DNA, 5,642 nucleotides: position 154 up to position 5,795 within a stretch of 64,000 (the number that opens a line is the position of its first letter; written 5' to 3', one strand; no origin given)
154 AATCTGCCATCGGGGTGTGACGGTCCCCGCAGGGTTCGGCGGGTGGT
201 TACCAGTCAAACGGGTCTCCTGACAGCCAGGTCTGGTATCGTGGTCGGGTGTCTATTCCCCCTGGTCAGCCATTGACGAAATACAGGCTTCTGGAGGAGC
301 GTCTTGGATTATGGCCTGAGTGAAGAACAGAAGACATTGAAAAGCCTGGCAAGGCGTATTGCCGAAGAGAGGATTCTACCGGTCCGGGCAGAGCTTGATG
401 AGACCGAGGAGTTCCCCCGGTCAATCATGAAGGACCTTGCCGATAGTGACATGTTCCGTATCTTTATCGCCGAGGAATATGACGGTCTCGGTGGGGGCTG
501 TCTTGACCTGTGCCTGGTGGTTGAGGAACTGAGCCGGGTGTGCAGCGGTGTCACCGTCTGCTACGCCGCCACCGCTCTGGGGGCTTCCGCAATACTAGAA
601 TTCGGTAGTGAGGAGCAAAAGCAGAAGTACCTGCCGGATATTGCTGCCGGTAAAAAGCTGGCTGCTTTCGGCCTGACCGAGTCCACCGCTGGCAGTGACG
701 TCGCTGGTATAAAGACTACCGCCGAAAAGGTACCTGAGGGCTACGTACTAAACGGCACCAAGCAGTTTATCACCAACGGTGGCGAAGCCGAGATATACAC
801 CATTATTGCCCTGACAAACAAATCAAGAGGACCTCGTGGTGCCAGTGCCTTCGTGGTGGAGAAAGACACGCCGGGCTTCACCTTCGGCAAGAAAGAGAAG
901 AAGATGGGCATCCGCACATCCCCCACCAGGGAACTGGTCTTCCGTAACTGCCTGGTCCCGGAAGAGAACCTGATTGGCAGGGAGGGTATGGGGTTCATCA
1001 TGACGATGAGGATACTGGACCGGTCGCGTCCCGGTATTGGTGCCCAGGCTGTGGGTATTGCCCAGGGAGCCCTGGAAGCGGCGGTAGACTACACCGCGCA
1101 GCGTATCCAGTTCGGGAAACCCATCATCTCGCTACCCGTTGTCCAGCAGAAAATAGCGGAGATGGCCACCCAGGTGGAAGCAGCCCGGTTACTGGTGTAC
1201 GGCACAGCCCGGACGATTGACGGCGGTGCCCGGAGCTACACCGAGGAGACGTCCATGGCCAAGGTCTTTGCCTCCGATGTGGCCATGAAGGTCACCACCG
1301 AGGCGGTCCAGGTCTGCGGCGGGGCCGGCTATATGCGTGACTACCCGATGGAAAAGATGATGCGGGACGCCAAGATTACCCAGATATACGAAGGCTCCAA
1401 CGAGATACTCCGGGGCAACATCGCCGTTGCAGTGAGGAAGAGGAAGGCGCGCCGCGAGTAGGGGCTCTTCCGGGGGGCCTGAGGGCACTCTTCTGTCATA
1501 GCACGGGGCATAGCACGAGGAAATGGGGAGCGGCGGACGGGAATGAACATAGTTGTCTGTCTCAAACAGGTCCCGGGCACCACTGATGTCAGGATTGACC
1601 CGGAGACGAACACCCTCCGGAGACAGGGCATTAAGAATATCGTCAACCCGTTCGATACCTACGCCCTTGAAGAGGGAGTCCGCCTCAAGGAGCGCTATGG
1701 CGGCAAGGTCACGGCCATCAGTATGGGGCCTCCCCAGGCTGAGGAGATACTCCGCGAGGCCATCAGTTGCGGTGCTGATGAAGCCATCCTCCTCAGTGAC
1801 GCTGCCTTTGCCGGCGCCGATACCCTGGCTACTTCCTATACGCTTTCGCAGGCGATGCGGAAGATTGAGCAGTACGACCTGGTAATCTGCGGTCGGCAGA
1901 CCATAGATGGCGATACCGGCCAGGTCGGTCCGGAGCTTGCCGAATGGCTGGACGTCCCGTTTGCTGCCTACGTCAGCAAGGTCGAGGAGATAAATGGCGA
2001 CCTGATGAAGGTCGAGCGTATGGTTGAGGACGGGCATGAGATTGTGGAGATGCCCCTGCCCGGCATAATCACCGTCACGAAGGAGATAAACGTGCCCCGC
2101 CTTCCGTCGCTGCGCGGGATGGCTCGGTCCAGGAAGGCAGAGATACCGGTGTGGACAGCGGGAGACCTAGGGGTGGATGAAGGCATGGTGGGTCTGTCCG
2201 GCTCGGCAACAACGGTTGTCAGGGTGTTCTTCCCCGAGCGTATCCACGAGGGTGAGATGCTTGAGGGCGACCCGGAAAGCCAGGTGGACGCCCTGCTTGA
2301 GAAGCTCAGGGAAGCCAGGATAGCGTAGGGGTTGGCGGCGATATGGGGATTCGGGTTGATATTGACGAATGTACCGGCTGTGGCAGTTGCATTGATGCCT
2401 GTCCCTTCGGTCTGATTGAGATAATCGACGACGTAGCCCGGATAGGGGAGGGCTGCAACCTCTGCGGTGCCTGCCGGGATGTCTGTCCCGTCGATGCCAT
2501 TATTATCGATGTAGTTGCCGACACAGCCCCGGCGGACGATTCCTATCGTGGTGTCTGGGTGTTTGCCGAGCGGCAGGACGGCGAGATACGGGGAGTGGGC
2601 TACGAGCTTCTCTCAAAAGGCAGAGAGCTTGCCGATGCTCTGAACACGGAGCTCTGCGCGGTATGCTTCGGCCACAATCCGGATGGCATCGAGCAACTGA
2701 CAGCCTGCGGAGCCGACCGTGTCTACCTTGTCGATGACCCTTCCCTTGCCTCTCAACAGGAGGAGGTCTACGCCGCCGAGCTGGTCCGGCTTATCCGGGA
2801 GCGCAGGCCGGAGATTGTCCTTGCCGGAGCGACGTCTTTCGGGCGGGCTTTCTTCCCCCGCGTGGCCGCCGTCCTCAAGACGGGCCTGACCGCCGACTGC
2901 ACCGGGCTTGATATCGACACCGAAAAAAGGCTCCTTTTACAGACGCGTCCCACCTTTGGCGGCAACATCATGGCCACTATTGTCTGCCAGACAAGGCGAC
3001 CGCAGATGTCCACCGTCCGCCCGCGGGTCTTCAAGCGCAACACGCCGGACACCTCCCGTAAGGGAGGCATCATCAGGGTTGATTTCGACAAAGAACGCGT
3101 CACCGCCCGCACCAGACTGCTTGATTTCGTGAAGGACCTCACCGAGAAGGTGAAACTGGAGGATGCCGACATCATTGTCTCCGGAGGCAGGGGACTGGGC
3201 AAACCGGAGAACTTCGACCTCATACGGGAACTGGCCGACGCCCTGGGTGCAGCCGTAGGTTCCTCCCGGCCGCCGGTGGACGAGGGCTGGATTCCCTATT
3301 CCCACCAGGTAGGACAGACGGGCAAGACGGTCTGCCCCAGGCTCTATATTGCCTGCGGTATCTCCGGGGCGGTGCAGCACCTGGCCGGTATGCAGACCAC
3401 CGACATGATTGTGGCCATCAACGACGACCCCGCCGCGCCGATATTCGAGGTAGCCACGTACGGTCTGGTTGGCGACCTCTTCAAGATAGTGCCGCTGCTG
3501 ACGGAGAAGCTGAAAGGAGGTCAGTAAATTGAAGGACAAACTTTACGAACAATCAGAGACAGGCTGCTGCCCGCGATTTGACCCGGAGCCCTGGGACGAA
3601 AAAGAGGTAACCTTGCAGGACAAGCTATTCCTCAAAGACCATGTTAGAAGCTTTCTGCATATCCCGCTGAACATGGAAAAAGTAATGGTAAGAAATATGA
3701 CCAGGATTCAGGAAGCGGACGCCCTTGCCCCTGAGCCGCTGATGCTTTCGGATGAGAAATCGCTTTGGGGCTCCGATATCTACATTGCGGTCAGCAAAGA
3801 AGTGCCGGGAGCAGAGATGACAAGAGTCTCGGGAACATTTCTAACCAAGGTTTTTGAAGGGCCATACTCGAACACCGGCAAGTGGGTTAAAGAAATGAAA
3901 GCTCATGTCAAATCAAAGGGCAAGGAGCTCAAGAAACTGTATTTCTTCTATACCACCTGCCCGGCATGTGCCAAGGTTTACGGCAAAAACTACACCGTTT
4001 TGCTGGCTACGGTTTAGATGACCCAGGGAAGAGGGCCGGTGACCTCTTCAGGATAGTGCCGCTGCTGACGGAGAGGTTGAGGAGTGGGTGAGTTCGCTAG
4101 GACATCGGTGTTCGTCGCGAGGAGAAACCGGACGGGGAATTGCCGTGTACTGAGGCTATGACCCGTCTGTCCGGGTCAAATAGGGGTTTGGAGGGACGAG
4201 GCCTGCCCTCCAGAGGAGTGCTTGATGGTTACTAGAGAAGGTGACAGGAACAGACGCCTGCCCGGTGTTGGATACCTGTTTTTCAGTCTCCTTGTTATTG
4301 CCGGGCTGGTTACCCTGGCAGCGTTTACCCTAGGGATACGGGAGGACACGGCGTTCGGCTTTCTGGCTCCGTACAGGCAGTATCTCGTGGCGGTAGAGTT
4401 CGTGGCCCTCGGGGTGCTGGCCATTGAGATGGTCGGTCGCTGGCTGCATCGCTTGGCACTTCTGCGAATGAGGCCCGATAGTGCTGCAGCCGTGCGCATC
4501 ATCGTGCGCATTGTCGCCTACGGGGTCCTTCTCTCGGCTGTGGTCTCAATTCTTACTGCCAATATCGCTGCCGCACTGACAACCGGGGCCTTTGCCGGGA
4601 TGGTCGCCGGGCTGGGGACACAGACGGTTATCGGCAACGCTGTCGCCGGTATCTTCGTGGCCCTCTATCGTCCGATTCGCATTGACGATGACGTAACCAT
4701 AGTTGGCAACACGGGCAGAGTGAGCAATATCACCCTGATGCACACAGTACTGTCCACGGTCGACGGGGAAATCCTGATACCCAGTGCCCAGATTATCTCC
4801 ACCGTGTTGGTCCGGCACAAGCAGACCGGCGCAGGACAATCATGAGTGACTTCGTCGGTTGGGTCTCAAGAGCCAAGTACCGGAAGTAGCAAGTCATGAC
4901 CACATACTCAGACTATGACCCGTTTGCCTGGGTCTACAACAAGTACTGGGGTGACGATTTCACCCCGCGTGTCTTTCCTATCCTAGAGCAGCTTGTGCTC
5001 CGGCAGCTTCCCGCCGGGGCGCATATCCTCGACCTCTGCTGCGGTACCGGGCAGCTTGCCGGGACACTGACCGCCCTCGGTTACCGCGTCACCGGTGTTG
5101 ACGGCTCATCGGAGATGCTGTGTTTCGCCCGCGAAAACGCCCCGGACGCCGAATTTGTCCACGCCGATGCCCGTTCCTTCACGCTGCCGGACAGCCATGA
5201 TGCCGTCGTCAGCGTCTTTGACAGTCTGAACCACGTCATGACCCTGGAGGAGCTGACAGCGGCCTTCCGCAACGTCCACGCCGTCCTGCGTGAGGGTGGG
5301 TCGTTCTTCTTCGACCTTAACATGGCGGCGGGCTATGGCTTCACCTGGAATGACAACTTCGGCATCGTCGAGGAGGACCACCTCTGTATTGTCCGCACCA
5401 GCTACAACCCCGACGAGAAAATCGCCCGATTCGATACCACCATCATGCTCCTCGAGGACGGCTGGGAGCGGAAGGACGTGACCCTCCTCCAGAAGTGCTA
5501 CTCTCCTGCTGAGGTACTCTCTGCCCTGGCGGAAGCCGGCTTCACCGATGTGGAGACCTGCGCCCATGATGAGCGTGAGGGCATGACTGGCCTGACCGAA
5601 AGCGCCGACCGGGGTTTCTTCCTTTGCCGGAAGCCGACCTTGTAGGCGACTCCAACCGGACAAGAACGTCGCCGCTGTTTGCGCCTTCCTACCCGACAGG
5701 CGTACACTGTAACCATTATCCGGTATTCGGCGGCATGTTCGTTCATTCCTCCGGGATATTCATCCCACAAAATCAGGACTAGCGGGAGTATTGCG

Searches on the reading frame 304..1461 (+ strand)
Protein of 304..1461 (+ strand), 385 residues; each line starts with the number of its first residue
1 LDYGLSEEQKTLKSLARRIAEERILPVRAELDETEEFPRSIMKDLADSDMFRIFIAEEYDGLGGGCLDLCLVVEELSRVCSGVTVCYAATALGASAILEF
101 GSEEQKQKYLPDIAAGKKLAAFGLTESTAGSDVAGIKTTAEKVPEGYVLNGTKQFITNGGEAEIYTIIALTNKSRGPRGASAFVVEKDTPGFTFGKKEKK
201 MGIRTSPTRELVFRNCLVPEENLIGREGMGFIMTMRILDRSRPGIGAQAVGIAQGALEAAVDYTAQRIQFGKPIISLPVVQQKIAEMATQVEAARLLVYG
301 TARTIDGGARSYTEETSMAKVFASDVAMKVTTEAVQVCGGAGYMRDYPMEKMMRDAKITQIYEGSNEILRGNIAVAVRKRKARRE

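Call 12: search_protein_families(library=pfam, max_evalue=0.00001, proteins=[window:304-1461:+])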
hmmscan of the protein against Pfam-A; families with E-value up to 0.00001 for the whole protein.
window:304-1461:+ (385 aa): 5 families
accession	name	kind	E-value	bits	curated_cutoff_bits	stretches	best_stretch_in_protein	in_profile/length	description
PF00441.29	Acyl-CoA_dh_1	-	1.5e-48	165.2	22.4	1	228-375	1-147/150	Acyl-CoA dehydrogenase, C-terminal domain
PF02771.21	Acyl-CoA_dh_N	-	2.1e-33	115.5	22.9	1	6-117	1-113/113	Acyl-CoA dehydrogenase, N-terminal domain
PF08028.16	Acyl-CoA_dh_2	-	6.7e-28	98.1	22.7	1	244-366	2-133/134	Acyl-CoA dehydrogenase, C-terminal domain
PF02770.24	Acyl-CoA_dh_M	-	2.3e-27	95.4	33.3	1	121-216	1-97/97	Acyl-CoA dehydrogenase, middle domain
PF22924.1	ACOX_C_alpha1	-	4.3e-08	33.6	27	1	309-373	100-164/169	Acyl-CoA oxidase, C-alpha1 domain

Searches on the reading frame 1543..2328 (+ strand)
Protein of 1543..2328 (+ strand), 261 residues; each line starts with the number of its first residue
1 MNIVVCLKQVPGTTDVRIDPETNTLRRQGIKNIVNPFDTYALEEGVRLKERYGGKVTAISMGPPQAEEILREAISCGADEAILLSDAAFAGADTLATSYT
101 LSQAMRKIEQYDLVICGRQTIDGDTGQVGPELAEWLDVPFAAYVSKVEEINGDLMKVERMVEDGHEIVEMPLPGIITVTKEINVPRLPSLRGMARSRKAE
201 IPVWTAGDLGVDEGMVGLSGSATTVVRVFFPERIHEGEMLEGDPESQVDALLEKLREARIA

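Call 12: search_protein_families(library=pfam, max_evalue=0.00001, proteins=[window:1543-2328:+])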
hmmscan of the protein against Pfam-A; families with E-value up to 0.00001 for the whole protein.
window:1543-2328:+ (261 aa): 1 family
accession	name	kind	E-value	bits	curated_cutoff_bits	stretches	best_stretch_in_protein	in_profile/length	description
PF01012.27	ETF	-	1.4e-48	165.5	26.7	1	23-208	2-180/181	Electron transfer flavoprotein domain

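Call 71: search_protein_families(library=ncbifam, max_evalue=0.01, proteins=[window:1543-2328:+])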
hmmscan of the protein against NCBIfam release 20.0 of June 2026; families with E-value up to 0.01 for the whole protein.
window:1543-2328:+ (261 aa): 6 families
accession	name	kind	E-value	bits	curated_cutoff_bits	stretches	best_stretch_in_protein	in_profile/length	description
NF040731.1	flavo_sub_EftB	exception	5.2e-87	291.5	445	1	2-259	1-258/260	electron transfer flavoprotein subunit beta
NF042971.1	AcrlCoAredClosAcrB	equivalog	1.3e-65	221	475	1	1-259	1-264/266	acryloyl-CoA reductase electron transfer subunit gamma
NF008998.0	PRK12342.1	equivalog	1.9e-38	132.2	338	1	1-257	1-251/254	electron transfer flavoprotein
NF002888.0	PRK03359.1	subfamily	7.2e-36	123.9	219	1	1-257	1-254/256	putative electron transfer flavoprotein FixA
TIGR04503.1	mft_etfB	hypoth_equivalog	5.5e-27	94.9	200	1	3-208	1-217/290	mycofactocin-associated electron transfer flavoprotein beta subunit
NF051844.1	ETFlavBetaProt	equivalog_domain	4.7e-06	26.3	350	1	38-189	24-167/254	electron transfer flavoprotein subunit beta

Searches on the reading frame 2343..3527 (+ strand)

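Call 12: search_protein_families(library=pfam, max_evalue=0.00001, proteins=[window:2343-3527:+])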
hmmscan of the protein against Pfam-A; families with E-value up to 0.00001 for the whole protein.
window:2343-3527:+ (394 aa): 10 families
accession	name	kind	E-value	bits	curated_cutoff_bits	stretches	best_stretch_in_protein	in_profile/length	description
PF01012.27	ETF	-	1.2e-47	162.5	26.7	1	71-249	1-179/181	Electron transfer flavoprotein domain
PF00766.25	ETF_alpha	-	7e-39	132.1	27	1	271-351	1-81/81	Electron transfer flavoprotein FAD-binding domain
PF00037.32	Fer4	-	3.1e-09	36.7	21.1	1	4-25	2-23/24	4Fe-4S binding domain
PF12797.12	Fer4_2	-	2.6e-08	33.7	24.5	0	3-22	3-22/22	4Fe-4S binding domain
PF12838.12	Fer4_7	-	4.1e-08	34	27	1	10-52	2-52/52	4Fe-4S dicluster domain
PF13237.11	Fer4_10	-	4.2e-08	33.4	25.5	1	4-49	3-53/53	4Fe-4S dicluster domain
PF13187.11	Fer4_9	-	5.9e-08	33.1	27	1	9-53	1-52/52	4Fe-4S dicluster domain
PF13484.11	Fer4_16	-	9e-08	33.2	30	0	9-26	1-18/66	4Fe-4S double cluster binding domain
PF12800.12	Fer4_4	-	1.2e-06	28.8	24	0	8-23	2-17/17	4Fe-4S binding domain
PF12798.12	Fer4_3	-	5.2e-06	27.3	27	0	10-23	1-14/15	4Fe-4S binding domain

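Call 71: search_protein_families(library=ncbifam, max_evalue=0.01, proteins=[window:2343-3527:+])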
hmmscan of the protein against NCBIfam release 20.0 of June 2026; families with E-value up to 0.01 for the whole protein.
window:2343-3527:+ (394 aa): 48 families (the best 25 are shown)
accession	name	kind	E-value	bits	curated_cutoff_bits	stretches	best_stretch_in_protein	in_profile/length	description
NF042970.1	AcrlCoAredClosAcrA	equivalog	2.8e-102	342.5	600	2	196-391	158-358/360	acryloyl-CoA reductase electron transfer subunit beta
NF008884.0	PRK11916.1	equivalog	4.6e-39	134.6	528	1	111-390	36-310/312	electron transfer flavoprotein subunit alpha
NF038209.1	mft_etfA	equivalog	1.7e-38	132.7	240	1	127-390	47-302/303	mycofactocin-associated electron transfer flavoprotein alpha subunit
NF002889.0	PRK03363.1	equivalog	4.7e-36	124.7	549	1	69-390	5-311/313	electron transfer flavoprotein subunit alpha/FixB family protein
NF051845.1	EtFlavAlphaProt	equivalog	2.6e-31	109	600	1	71-388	93-397/406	electron transfer flavoprotein subunit alpha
NF038196.1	ferrodoxin_EFR1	subfamily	2.6e-10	40.8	75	1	4-55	181-231/242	EFR1 family ferrodoxin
NF040864.1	HgcB_ferredoxin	equivalog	1.1e-08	34.8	99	1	4-57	10-65/93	mercury methylation ferredoxin HgcB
NF043069.1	T4HPD_activ_SAM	equivalog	2.2e-08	33.8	425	1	4-52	47-96/299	trans-4-hydroxy-L-proline dehydratase activase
NF040770.1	hetero_SS_HdrA2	exception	2.2e-08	32.7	1100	1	4-60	573-630/777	CoB-CoM heterodisulfide reductase HdrA2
NF006221.0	PRK08348.1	subfamily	3.5e-08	33.2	124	1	4-54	40-93/136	NADH-plastoquinone oxidoreductase subunit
TIGR02700.1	flavo_MJ0208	hypoth_equivalog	1.7e-07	30.7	251.35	1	4-54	144-195/234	dihydromethanopterin reductase (acceptor)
NF058577.1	FdxA_fam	equivalog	3.1e-07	30.5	65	1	8-52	7-52/52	4Fe-4S ferredoxin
NF010368.0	PRK13795.1-3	equivalog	3.1e-07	29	588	1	9-50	588-629/635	hypothetical protein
NF045874.1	Vhu_polyferre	exception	3.2e-07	29.4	600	1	4-60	192-250/381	F420-non-reducing hydrogenase associated-polyferredoxin VhuB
NF007382.0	PRK09898.1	equivalog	6.1e-07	29.2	213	1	3-55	149-200/208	ferredoxin-like protein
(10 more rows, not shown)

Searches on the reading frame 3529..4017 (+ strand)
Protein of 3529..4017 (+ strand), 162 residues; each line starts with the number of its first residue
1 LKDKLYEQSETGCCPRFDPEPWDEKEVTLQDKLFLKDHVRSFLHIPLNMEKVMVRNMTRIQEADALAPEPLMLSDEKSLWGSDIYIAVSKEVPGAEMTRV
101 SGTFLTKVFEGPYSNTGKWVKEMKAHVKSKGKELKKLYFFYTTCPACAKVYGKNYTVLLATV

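Call 12: search_protein_families(library=pfam, max_evalue=0.00001, proteins=[window:3529-4017:+])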
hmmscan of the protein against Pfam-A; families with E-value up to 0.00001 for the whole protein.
window:3529-4017:+ (162 aa): 1 family
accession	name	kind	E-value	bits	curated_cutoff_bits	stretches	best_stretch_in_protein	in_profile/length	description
PF20603.3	Bact_hydrolase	-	1.2e-67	227.3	27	1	7-162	4-160/160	Bacterial hydrolase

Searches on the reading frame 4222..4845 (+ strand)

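Call 12: search_protein_families(library=pfam, max_evalue=0.00001, proteins=[window:4222-4845:+])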
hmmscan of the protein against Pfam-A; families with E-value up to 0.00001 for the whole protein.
window:4222-4845:+ (207 aa): 1 family
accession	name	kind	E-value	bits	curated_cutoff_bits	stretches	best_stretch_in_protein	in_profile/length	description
PF00924.24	MS_channel_2nd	-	7.6e-09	36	20.2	1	135-194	1-61/68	Mechanosensitive ion channel, beta-domain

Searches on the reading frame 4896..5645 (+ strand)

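Call 12: search_protein_families(library=pfam, max_evalue=0.00001, proteins=[window:4896-5645:+])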
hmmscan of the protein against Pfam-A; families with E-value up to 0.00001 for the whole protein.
window:4896-5645:+ (249 aa): 5 families
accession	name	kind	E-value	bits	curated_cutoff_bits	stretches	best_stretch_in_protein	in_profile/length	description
PF13649.12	Methyltransf_25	-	4.8e-21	75.7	27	1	44-135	1-97/97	Methyltransferase domain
PF08241.18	Methyltransf_11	-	1.3e-17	64.7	21.2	1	45-139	1-95/95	Methyltransferase domain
PF13489.12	Methyltransf_23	-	5.1e-12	46.3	27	1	30-219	9-162/164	Methyltransferase domain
PF08242.18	Methyltransf_12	-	8.4e-11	42.9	30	1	45-136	1-97/98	Methyltransferase domain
PF13847.12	Methyltransf_31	-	2.8e-08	34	27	1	41-138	4-108/145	Methyltransferase domain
